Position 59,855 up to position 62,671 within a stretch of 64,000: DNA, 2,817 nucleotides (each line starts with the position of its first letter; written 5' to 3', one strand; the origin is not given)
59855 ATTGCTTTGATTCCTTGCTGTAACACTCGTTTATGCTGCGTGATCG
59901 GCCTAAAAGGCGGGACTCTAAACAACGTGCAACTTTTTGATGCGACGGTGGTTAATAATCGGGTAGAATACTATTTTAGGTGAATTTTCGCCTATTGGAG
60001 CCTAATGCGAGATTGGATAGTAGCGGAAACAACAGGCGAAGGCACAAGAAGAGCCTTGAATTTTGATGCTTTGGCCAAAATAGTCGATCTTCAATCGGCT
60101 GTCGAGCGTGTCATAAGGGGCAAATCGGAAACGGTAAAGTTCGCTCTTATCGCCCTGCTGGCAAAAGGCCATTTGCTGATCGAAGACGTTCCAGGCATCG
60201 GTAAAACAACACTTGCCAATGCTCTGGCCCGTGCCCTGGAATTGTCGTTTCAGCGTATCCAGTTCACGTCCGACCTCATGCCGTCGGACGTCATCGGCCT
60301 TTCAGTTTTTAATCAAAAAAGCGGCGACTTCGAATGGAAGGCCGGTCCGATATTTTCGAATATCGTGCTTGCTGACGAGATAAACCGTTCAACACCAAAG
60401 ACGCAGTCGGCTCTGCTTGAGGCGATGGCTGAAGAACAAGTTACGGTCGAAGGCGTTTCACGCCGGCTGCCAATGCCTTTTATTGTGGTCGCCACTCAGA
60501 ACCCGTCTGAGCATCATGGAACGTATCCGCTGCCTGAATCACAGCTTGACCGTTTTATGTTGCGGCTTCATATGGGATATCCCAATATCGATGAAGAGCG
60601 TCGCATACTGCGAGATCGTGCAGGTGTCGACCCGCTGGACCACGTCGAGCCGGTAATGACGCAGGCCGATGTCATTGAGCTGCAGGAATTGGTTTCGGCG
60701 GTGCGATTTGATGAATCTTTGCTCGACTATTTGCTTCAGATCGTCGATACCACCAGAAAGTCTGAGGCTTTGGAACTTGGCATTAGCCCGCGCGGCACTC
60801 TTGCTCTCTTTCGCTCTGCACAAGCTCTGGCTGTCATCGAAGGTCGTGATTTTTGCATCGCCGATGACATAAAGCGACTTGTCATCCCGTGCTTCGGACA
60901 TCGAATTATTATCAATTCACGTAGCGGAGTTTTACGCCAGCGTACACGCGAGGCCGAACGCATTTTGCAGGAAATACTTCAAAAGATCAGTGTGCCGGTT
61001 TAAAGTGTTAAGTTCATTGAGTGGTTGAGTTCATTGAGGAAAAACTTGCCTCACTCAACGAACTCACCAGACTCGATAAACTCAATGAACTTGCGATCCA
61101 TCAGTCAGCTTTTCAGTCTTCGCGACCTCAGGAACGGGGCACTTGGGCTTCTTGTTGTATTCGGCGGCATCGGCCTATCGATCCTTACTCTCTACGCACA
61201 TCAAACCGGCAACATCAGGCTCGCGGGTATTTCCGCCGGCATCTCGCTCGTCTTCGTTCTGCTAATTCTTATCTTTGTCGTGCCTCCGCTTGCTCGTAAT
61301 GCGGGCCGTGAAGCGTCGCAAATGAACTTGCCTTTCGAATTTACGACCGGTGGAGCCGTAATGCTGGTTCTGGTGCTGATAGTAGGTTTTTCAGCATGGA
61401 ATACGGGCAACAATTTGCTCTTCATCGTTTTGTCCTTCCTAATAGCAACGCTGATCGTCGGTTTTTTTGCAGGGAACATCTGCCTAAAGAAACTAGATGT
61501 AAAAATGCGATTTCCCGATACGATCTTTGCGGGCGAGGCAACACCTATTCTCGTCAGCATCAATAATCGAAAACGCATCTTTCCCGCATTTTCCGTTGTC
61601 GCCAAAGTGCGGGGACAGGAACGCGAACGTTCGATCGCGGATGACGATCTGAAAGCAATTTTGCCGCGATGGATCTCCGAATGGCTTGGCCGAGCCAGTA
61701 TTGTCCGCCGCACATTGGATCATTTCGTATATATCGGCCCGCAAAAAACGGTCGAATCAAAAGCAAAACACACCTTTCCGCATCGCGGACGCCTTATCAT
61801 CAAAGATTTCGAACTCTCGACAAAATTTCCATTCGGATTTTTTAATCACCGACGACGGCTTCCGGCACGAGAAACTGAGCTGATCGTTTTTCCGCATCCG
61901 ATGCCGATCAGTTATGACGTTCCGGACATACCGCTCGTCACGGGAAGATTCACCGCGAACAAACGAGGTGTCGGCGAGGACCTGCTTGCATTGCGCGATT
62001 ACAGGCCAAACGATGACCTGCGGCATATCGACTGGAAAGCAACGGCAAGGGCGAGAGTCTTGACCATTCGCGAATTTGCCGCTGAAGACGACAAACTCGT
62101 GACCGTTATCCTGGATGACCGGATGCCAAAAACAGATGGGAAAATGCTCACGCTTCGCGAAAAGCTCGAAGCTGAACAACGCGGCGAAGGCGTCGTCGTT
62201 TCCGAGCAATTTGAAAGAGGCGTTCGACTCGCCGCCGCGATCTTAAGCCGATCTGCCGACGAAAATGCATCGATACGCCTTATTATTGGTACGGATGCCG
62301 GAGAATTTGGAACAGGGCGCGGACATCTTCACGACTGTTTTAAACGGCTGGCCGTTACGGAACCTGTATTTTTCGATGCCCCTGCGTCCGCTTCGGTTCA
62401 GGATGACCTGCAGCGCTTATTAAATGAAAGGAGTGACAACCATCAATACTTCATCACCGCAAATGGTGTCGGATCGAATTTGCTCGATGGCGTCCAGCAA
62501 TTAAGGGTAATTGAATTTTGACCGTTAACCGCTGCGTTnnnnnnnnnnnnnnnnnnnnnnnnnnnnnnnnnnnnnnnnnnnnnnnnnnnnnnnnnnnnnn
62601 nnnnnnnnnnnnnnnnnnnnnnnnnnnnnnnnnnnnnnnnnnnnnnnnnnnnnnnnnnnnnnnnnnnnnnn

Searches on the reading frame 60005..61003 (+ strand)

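Call 48: search_protein_families(library=pfam, proteins=[window:60005-61003:+])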
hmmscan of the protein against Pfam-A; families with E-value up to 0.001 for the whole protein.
window:60005-61003:+ (332 aa): 9 families
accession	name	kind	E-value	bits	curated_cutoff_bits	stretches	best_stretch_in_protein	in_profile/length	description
PF07726.17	AAA_3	-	9.7e-63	210.3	27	1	56-186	1-131/131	ATPase family associated with various cellular activities (AAA)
PF17863.7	AAA_lid_2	-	2.2e-19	69.4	22.7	1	250-306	3-59/74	AAA lid domain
PF07728.20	AAA_5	-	1.1e-12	48.6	22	1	62-184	7-139/139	AAA domain (dynein-related subfamily)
PF20030.5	bpMoxR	-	2.2e-07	30.6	27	1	29-204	6-180/205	MoxR domain in the MoxR-vWA-beta-propeller ternary systems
PF00004.35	AAA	-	1.5e-06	29.1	21.2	1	62-167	6-111/131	ATPase family associated with various cellular activities (AAA)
PF20720.3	nSTAND3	-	2.9e-05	24.2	27.2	1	47-80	10-43/155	Novel STAND NTPase 3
PF05496.18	RuvB_N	-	0.0002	21.6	27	0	54-144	33-111/159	Holliday junction DNA helicase RuvB P-loop domain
PF00493.29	MCM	-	0.00072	19.2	23.3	0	53-171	56-175/224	MCM P-loop domain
PF01078.27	Mg_chelatase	-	0.00088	19.2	20.3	0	37-78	5-46/207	Magnesium chelatase, subunit ChlI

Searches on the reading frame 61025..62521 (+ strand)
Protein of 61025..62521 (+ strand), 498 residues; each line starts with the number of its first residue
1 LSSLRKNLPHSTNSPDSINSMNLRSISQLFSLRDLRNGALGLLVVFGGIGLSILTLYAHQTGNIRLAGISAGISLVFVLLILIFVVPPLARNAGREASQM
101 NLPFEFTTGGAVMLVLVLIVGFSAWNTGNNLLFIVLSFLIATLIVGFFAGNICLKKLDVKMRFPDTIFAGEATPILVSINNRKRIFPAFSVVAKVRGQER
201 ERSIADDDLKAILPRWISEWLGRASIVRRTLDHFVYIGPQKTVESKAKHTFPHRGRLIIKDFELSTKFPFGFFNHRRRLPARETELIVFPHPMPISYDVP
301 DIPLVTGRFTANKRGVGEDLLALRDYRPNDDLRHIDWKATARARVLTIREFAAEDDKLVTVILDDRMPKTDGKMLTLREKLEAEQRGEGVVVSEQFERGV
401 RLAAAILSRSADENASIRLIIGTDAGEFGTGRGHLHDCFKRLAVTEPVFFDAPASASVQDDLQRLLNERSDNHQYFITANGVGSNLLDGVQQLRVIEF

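Call 48: search_protein_families(library=pfam, proteins=[window:61025-62521:+])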
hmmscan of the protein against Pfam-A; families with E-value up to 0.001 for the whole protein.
window:61025-62521:+ (498 aa): 1 family
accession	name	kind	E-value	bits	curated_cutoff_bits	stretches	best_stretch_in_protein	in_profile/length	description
PF01882.25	DUF58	-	8.6e-08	32.1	23.4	1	323-364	2-43/216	Protein of unknown function DUF58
